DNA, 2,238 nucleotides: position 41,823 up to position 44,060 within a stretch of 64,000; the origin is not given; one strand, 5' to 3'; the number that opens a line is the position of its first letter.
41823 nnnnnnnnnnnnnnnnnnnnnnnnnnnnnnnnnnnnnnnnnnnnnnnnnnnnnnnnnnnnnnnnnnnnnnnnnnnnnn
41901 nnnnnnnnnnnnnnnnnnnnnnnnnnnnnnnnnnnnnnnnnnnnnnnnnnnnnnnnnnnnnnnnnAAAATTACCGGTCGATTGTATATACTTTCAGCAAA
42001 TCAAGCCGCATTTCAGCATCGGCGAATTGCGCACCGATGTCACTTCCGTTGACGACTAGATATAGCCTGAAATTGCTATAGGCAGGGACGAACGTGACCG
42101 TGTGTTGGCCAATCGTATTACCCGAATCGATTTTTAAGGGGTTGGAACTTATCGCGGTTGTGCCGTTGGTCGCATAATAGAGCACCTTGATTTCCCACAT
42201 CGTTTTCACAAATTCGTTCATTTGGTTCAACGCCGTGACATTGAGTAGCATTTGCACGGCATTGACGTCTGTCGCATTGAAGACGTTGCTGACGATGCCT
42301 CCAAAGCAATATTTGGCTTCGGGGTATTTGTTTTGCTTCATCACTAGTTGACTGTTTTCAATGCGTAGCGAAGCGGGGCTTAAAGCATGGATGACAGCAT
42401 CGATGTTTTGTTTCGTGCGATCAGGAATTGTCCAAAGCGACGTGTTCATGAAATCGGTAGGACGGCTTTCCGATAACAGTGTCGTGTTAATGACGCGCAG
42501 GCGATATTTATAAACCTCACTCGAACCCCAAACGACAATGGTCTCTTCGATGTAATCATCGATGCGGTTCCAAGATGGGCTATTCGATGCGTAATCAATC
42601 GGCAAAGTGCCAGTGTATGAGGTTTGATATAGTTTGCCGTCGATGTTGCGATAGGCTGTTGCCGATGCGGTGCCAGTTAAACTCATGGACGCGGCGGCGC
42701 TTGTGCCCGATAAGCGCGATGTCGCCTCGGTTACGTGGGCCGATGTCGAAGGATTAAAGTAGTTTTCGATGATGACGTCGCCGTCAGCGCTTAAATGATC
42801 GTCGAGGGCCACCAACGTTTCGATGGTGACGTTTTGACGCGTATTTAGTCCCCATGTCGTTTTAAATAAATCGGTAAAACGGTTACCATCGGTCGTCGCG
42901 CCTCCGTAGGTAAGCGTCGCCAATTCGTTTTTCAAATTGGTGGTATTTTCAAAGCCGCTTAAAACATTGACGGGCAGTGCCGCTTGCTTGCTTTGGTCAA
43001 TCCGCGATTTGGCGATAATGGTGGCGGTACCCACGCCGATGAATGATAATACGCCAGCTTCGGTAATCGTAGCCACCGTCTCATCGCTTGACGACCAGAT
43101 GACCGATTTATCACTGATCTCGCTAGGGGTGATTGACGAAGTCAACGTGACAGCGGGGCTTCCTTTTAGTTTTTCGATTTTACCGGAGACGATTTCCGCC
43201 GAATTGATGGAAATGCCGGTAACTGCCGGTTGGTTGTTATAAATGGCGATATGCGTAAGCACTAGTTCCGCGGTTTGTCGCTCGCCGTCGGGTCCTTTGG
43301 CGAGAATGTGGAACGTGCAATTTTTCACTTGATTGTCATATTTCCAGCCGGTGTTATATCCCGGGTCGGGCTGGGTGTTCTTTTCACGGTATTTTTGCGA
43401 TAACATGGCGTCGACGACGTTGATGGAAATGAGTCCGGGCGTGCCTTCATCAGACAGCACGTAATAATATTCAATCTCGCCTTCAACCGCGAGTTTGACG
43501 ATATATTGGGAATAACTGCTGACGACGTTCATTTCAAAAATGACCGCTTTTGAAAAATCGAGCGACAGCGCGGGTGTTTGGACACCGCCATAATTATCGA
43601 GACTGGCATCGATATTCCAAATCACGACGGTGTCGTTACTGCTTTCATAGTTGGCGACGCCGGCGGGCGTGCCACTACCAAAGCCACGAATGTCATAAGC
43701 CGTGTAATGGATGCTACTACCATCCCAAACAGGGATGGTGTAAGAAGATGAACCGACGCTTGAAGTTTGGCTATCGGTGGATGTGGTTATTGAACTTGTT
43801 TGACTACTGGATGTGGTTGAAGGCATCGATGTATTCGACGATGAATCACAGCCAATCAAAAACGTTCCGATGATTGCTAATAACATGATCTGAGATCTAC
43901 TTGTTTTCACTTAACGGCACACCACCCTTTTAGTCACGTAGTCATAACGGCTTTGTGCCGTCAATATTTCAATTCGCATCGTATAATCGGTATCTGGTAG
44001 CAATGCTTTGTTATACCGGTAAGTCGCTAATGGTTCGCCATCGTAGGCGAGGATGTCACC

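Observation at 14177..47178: ~32-kb mannoside/phosphomannan (or N-glycan) utilisation locus, PUL-like, in a Gram-positive/wall-less-type genome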

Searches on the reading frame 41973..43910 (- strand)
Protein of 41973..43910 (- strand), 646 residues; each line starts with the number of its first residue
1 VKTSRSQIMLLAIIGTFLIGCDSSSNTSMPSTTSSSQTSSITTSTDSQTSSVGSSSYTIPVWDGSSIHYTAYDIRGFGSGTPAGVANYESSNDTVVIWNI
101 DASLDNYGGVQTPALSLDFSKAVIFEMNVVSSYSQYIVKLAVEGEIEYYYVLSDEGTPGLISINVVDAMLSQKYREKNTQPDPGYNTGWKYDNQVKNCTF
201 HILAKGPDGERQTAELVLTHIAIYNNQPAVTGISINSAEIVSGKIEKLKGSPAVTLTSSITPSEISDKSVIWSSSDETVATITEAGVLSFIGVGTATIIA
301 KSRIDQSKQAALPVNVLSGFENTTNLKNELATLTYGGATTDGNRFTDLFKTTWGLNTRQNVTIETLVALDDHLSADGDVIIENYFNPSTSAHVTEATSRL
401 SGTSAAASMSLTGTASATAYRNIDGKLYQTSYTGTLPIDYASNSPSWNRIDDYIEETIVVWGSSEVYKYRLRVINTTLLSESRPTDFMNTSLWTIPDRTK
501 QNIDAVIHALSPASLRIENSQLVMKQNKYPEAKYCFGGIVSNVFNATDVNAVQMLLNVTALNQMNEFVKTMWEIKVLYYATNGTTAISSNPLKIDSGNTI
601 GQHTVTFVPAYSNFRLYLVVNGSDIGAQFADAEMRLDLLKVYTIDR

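Call 4: search_protein_families(library=pfam, proteins=[window:41973-43910:-], max_evalue=0.001)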
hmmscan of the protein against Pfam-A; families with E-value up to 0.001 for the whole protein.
window:41973-43910:- (646 aa): 1 family
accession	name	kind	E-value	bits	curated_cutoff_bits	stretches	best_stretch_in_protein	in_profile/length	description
PF02368.24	Big_2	-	8.8e-07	29.2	22.8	1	247-304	13-70/79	Bacterial Ig-like domain (group 2)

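Call 12: search_protein_families(library=ncbifam, proteins=[window:41973-43910:-], max_evalue=0.01)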
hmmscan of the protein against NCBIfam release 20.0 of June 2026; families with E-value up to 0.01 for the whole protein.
window:41973-43910:- (646 aa): 0 families

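Call 45: search_protein_families(library=pfam, proteins=[window:41973-43910:-], max_evalue=5)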
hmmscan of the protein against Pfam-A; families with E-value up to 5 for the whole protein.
window:41973-43910:- (646 aa): 2 families
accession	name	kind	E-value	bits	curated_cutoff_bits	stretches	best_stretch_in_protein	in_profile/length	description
PF02368.24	Big_2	-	8.8e-07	29.2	22.8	1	247-304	13-70/79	Bacterial Ig-like domain (group 2)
PF02788.21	RuBisCO_large_N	-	0.039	14.6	20.7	1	374-431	9-66/120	Ribulose bisphosphate carboxylase large chain, N-terminal domain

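Call 91: search_protein_representatives(protein=window:41973-43910:-)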
Query: 646 residues. Proteins with E-value up to 0.001 (for the whole library): 14312; up to 1e-10: 4030; up to 1e-30: 320. The best 150 are listed.
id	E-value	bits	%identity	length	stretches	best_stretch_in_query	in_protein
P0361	7.5e-198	675.4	53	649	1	7-643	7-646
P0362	2.2e-179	614.4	47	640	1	12-646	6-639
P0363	5.6e-137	474.3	37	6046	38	230-316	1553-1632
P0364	1.7e-127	443.0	48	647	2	284-633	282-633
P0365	1.5e-122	426.7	42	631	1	52-645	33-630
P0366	2.3e-105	369.9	35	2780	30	251-336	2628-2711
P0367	2.2e-100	353.5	35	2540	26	237-341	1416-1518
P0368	1.9e-99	350.4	32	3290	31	249-315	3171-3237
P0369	7.3e-95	335.3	35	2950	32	256-306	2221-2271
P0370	3.2e-94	333.2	37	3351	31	232-316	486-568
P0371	7.4e-93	328.7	61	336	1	68-322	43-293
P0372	1.3e-92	327.8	34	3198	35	247-329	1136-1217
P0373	1.2e-90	321.3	35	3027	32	240-303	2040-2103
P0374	3.7e-90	319.7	34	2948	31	233-317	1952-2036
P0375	3.0e-89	316.7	34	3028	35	235-329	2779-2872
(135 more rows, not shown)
